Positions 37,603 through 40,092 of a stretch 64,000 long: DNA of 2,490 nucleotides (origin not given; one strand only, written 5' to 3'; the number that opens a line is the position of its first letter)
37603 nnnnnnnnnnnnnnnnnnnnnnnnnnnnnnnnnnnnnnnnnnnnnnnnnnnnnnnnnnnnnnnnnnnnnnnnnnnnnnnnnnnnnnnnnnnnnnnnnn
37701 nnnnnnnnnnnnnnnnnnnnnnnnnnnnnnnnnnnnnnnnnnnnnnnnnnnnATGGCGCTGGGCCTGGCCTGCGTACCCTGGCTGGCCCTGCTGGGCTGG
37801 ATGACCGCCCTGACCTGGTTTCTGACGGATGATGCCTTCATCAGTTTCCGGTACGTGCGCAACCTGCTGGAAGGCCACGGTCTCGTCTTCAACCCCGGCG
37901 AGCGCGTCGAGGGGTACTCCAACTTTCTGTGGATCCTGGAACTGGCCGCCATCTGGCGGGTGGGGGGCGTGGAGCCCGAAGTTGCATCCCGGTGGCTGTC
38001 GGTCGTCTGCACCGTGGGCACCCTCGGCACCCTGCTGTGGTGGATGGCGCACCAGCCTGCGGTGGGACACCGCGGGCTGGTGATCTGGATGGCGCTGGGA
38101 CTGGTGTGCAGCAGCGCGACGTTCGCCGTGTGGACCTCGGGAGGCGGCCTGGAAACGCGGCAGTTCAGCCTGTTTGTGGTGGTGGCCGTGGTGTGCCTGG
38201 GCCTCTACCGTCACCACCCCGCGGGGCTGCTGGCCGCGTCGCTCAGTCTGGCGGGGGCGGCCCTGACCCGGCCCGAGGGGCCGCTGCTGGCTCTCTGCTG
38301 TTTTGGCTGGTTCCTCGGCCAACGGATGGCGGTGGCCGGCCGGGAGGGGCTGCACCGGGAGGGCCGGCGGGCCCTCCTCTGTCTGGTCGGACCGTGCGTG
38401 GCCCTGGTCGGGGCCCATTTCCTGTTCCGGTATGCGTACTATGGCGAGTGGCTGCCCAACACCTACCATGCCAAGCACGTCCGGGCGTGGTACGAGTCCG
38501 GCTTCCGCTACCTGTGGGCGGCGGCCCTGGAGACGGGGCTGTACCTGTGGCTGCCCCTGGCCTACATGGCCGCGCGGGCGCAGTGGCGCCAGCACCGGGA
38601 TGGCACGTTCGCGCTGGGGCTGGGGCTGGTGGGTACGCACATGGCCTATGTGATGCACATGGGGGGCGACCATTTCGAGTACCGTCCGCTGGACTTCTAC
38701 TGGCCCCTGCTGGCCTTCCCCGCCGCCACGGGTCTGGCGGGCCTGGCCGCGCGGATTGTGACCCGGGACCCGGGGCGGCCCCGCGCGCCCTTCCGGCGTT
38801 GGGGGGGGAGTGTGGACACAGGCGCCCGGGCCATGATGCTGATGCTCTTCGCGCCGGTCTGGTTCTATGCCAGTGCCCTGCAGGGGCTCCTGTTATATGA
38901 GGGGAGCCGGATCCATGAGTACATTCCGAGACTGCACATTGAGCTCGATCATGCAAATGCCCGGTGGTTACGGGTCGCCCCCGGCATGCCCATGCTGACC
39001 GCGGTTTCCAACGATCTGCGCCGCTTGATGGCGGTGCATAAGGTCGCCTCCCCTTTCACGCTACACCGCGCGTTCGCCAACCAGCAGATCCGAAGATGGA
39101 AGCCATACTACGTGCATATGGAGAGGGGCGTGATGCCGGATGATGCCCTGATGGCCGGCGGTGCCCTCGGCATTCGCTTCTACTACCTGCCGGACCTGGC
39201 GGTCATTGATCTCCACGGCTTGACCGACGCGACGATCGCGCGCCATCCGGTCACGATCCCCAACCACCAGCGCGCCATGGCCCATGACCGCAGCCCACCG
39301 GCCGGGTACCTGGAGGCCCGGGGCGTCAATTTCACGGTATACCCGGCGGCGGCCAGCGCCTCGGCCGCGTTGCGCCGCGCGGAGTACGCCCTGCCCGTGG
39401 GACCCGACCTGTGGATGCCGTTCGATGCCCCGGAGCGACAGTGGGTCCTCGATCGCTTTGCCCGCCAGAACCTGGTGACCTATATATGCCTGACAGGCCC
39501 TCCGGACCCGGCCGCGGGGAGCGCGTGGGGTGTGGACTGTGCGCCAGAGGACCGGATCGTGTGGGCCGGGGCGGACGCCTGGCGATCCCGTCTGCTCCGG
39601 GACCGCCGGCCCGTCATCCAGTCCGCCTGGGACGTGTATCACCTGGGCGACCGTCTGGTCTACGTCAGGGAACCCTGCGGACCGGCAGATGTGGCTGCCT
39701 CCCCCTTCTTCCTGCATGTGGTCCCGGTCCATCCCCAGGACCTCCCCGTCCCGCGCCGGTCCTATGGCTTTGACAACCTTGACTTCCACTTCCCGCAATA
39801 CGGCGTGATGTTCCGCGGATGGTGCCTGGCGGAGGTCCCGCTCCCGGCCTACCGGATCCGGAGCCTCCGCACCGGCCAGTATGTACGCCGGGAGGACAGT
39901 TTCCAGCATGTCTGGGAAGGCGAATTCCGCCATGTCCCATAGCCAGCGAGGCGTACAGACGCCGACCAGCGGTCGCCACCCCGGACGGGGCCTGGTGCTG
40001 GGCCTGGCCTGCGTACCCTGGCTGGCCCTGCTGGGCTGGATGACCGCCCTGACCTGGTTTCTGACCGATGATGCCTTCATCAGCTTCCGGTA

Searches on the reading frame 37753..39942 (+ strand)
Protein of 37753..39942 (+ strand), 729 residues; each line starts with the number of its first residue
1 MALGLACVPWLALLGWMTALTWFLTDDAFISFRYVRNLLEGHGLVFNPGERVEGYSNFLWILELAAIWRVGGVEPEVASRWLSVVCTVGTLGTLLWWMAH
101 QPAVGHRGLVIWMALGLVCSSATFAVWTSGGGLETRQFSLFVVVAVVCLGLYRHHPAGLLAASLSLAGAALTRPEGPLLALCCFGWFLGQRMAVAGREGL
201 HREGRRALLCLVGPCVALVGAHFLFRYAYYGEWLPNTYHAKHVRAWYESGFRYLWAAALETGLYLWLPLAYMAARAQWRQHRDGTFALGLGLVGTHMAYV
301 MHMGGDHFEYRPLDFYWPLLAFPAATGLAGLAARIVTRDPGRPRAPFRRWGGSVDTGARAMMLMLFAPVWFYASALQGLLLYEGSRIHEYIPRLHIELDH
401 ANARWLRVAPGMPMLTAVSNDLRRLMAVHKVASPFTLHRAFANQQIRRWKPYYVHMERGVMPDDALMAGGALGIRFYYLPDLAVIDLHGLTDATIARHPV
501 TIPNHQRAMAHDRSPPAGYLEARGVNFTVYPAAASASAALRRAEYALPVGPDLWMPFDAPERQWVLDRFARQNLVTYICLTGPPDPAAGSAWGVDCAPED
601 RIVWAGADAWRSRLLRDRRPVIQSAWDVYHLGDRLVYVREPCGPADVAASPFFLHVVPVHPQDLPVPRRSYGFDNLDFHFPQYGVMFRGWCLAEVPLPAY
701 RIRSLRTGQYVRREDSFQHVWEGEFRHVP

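Call 11: find_encoding_contigs(protein=window:37753-39942:+, flank=10000, max_places=10)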
Protein window:37753-39942:+ (729 aa): no gene with exactly this product is on record in the collection.

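Call 12: search_protein_families(library=pfam, proteins=[window:37753-39942:+], max_evalue=0.01)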
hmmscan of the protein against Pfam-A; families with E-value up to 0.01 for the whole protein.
window:37753-39942:+ (729 aa): 0 families

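Call 13: find_homologous_proteins(query=window:37753-39942:+)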
Query window:37753-39942:+ (729 aa): 4283 proteins with E <= 0.001 among 8000 candidates; the best 120 are listed.
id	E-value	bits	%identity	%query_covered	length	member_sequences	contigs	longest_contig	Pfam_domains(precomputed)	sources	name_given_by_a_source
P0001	0.0e+0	1718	100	100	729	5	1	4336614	-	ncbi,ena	-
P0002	0.0e+0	1067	60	97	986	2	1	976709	-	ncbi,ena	-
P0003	9.4e-289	978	64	80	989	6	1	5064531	-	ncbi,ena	-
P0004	9.3e-283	958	61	100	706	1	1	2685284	-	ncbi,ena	-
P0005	1.3e-282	958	63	98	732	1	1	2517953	-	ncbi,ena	-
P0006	3.5e-281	953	56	98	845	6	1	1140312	-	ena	-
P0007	2.0e-280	951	62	100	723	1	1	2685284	-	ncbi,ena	-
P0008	1.0e-278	945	62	100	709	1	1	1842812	-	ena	-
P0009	3.4e-278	943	61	100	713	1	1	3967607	-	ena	-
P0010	2.5e-277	940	60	98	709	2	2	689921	-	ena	-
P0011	5.2e-276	936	61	99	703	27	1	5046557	-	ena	-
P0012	1.0e-275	935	60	100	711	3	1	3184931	-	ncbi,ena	-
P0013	4.9e-274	930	60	100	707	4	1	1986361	-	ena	-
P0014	5.5e-274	929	61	100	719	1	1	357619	-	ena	-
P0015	5.8e-274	929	60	99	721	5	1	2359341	-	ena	-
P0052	1.7e-265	901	70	79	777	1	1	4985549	-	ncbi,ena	-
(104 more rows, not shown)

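Call 14: list_cluster_members(proteins=[P0001, P0002, P0003])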
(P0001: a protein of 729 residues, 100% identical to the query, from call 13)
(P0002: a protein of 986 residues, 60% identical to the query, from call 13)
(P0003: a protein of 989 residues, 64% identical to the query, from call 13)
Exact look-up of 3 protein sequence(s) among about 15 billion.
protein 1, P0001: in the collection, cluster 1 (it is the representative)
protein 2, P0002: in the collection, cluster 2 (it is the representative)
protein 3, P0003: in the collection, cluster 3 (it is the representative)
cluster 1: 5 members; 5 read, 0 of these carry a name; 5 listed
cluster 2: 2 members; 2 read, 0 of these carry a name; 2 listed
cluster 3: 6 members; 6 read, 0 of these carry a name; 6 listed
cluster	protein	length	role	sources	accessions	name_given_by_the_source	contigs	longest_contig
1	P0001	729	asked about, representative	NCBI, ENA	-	-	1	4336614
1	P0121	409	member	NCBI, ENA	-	-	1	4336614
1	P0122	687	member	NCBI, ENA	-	-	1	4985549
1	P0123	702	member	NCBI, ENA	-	-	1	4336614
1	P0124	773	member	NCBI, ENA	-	-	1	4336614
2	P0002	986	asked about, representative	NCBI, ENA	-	-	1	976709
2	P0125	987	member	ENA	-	-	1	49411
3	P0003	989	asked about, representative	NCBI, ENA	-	-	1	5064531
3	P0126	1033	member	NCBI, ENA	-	-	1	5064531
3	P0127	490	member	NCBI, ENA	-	-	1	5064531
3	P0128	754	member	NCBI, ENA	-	-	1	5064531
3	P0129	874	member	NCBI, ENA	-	-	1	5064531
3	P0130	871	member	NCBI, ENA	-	-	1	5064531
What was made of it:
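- L001's only copy more than 90% identical is this one (call 14).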

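Call 15: find_encoding_contigs(protein=P0001, flank=10000, max_places=10)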
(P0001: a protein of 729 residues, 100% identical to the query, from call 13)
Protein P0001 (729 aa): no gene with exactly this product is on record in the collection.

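Call 17: find_related_loci(query=window:37753-39942:+, collection=genome_contigs, flank=6000)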
Query window:37753-39942:+ (729 aa) in genome_contigs; peptide patterns used: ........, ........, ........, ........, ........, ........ (x = any residue, [..] = any of these).
27 stretches matched a pattern; 2 encode a relative of the query (tblastn E <= 1e-3); 2 distinct loci.
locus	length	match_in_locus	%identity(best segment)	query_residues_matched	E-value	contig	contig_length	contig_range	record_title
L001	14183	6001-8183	90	1-725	0e+0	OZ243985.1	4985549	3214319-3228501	MAG: Caldilineaceae bacterium isolate 1a963e88-e386-4f35-86cd-9ea7058ee1bf genome assembly, chromosome: 1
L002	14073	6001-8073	58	15-725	0e+0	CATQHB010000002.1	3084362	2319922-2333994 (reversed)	MAG: uncultured Dehalococcoidia bacterium isolate 5e02e7df-9ff6-4248-8782-bae42c8afb25 genome assembly, contig: contig_2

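Call 24: search_protein_families(library=ncbifam, proteins=[window:37753-39942:+, P0052, P0003], max_evalue=0.1)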
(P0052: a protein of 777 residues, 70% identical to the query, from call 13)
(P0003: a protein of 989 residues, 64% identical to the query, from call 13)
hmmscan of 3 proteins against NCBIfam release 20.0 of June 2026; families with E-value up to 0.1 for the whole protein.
window:37753-39942:+ (729 aa): 1 family
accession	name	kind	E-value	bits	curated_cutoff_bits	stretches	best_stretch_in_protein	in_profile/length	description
NF041481.1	beta_arabfuran_tase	equivalog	2.3e-08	32.6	1050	1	7-273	10-283/633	terminal beta-(1->2)-arabinofuranosyltransferase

P0052 (777 aa): 1 family
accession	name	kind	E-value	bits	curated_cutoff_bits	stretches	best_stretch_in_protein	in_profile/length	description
NF041481.1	beta_arabfuran_tase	equivalog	3e-06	25.6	1050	1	23-274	6-266/633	terminal beta-(1->2)-arabinofuranosyltransferase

P0003 (989 aa): 2 families
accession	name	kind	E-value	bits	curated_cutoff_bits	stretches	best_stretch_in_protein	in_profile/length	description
NF041481.1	beta_arabfuran_tase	equivalog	4.1e-06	25.1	1050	1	21-114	15-111/633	terminal beta-(1->2)-arabinofuranosyltransferase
NF010283.0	PRK13724.1-5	equivalog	0.026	14.5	164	0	812-837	35-61/78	conjugal transfer protein TrbD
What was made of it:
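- On AftB (terminal beta-(1->2)-arabinofuranosyltransferase) equivalog NF041481: 32.6 bits against a cut-off of 1050, covering residues 7-273 only (call 24).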

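Call 25: search_solved_structures(query=window:37753-39942:+, max_evalue=1)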
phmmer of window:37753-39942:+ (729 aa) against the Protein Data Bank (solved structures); distinct sequences matched with E-value up to 1: 1.
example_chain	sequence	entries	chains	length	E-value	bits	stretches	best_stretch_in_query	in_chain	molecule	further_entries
9dlf_C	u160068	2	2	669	1.7e-05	26.5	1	3-270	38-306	Arabinosyltransferase AftB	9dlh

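Call 29: find_encoding_contigs(protein=P0124, flank=10000, max_places=5)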
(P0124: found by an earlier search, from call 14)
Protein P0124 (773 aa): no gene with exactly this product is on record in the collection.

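Call 30: find_encoding_contigs(protein=P0123, flank=10000, max_places=5)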
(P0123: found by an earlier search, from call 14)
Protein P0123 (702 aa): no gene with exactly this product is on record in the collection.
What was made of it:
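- Tried and rejected: C, P0001, P0123 and P0124 were not on record (calls 11, 15, 29, 30).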

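Call 54: predict_structure(alignment_id=A3)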
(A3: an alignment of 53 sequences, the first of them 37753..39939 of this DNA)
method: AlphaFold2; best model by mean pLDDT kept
length: 729 residues; sequences in the alignment: 53
mean_pLDDT: 67.6   pTM: 0.57
mean pLDDT of the five models: 67.6, 64.6, 64.2, 61.7, 58.0
residues with pLDDT >= 90: 95; 70-90: 274; 50-70: 174; < 50: 186
segments of 3 or more residues with pLDDT < 50: 22-27, 47-56, 128-130, 234-248, 305-310, 342-394, 426-439, 467-498, 503-512, 578-609
pLDDT, mean of each block of 10 residues (from residue 1): 60 63 48 69 48 51 80 77 84 91 79 78 55 77 94 94 94 82 93 81 88 93 74 45 41 63 78 90 91 82 49 68 87 67 43 42 46 46 39 52 58 60 48 42 60 68 52 34 41 47 45 57 66 84 83 82 73 64 36 36 44 64 88 85 76 89 86 87 71 85 89 75 78
secondary structure, 60 per line:
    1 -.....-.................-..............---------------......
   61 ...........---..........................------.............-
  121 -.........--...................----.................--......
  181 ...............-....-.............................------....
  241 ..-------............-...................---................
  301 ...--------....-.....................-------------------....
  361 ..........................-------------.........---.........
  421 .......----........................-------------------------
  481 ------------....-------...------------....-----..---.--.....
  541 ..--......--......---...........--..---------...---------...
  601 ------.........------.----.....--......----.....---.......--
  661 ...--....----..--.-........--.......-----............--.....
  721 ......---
elements in order (helices of 4 or more, strands of 3 or more residues): H2-6 H8-24 H26-39 H55-71 H75-100 H107-119 H122-130 H133-151 H156-172 H175-195 H197-200 H202-230 H237-242 H250-261 H263-281 H285-303 H312-315 H317-337 H357-386 H400-408 H412-427 H432-455 H493-496 H519-522 H536-542 E545-550 E553-558 H562-572 H607-615 E627-631 E634-639 H644-648 E652-658 H666-669 H680-683 E684-687 E690-696 E702-713 E716-726
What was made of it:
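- On GT-C fold membrane glycosyltransferase: The helical core is predicted (call 54). The model is only of moderate quality, mean pLDDT 67.6 (call 54).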

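Call 56: fold_search(model_id=the predicted structure, library=pdb)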
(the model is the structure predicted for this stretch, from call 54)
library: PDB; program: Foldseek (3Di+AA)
matches with E <= 10: 643; with E <= 0.001: 5
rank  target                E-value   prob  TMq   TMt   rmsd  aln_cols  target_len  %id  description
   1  5ezm                  5.7e-05  1.00  0.39  0.50  14.2       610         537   12  Crystal Structure of ArnT from Cupriavidus metallidurans in the apo state (released 2016-02-17)
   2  5f15                  7.4e-05  1.00  0.38  0.49  14.0       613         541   12  Crystal Structure of ArnT from Cupriavidus metallidurans bound to Undecaprenyl phosphate (released 2016-02-17)
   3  7e9s_A                1.8e-04  1.00  0.33  0.29  14.5       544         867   12  Archaeal oligosaccharyltransferase AglB from Archaeoglobus fulgidus in complex with an inhibitory peptide and a dolich (released 2021-09-08)
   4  9i5k_A                7.6e-04  1.00  0.36  0.49   6.5       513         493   13  Structure of the Chaetomium thermophilum Pmt4 homodimer (C2 symmetry) (released 2025-12-24)
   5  3rce_A                9.1e-04  1.00  0.33  0.35   9.8       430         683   12  Bacterial oligosaccharyltransferase PglB (released 2011-06-15)
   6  6gxc_A                1.2e-03  1.00  0.33  0.34   8.0       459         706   11  Bacterial oligosaccharyltransferase PglB in complex with an inhibitory peptide and a reactive lipid-linked oligosaccha (released 2018-11-14)
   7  8age_A                1.3e-03  1.00  0.33  0.36  11.3       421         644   12  Structure of yeast oligosaccharylransferase complex with acceptor peptide bound (released 2022-12-07)
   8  5ogl_A                1.6e-03  1.00  0.34  0.35   7.8       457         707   11  Structure of bacterial oligosaccharyltransferase PglB in complex with an acceptor peptide and an lipid-linked oligosac (released 2017-10-25)
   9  7oci_F                2.6e-03  1.00  0.31  0.34  11.9       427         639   11  Cryo-EM structure of yeast Ost6p containing oligosaccharyltransferase complex (released 2022-02-16)
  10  6x0o                  2.7e-03  1.00  0.26  0.20  16.4       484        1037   15  Single-Particle Cryo-EM Structure of Arabinosyltransferase EmbB from Mycobacterium smegmatis (released 2020-06-10)
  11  8b6l_I                8.6e-03  1.00  0.28  0.30  12.6       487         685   10  Subtomogram average of the human Sec61-TRAP-OSTA-translocon (released 2022-12-07)
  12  9s6t_A                1.0e-02  1.00  0.33  0.47   6.3       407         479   11  Ternary cryo-EM structure of chicken ALG12 with Dol25-PP-GlcNAc2Man7, Dol25-P-Man, and Fab (released 2026-03-18)
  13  8if8_B                1.3e-02  1.00  0.30  0.35  12.5       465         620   15  Arabinosyltransferase AftA (released 2023-05-31)
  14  6s7o_A                1.3e-02  1.00  0.31  0.34  13.1       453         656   11  Cryo-EM structure of human oligosaccharyltransferase complex OST-A (released 2019-12-18)
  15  6ftg_5                1.4e-02  1.00  0.29  0.32  14.8       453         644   11  Subtomogram average of OST-containing ribosome-translocon complexes from canine rough microsomal membranes (released 2018-03-21)
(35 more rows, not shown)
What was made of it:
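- On GT-C fold membrane glycosyltransferase: Foldseek hits: ArnT 5ezm E 5.7e-5 (TM 0.39/0.50), plus AglB, Pmt4, PglB, EmbB and AftA (call 56).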

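Call 60: find_encoding_contigs(protein=P0122, flank=1000, max_places=3)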
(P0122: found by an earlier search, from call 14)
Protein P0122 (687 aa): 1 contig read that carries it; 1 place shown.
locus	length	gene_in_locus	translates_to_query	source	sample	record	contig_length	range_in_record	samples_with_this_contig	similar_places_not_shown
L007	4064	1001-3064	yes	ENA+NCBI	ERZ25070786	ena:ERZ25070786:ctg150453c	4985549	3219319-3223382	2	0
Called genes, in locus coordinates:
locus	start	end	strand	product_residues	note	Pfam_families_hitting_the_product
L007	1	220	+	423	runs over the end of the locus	PF13304:AAA_21, PF13175:AAA_15 (weak)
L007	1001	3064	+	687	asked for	-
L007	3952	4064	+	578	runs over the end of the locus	PF01019:G_glu_transpept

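Call 65: search_protein_families(library=pfam, proteins=[L001:3949-5220:+], max_evalue=0.1)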
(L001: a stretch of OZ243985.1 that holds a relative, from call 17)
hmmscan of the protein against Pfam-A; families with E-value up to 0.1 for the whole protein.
L001:3949-5220:+ (423 aa): 6 families
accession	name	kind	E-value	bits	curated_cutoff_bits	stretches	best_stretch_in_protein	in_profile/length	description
PF13304.12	AAA_21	-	1.4e-37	130.9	27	1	52-362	2-304/304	AAA domain, putative AbiEii toxin, Type IV TA system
PF13175.12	AAA_15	-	2.3e-11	44.4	32.1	2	287-356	294-369/374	AAA ATPase domain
PF02463.25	SMC_N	-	0.00026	20.9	40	1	51-70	26-45/220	RecF/RecN/SMC N terminal domain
PF13401.12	AAA_22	-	0.0024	18.6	27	1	296-354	66-121/130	AAA domain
PF13555.12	AAA_29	-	0.012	15.7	27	1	52-70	25-43/61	P-loop containing region of AAA domain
PF13476.12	AAA_23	-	0.024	15.7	27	1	53-72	23-42/201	AAA domain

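Call 67: find_related_loci(query=window:37753-39942:+, collection=metagenome_contigs, flank=3000)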
Query window:37753-39942:+ (729 aa) in metagenome_contigs; peptide patterns used: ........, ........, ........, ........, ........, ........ (x = any residue, [..] = any of these).
51 stretches matched a pattern, but none encodes a relative of the query by tblastn (E <= 1e-3).
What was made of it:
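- Tried and rejected: A protein-guided metagenome scan found no relatives (call 67).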
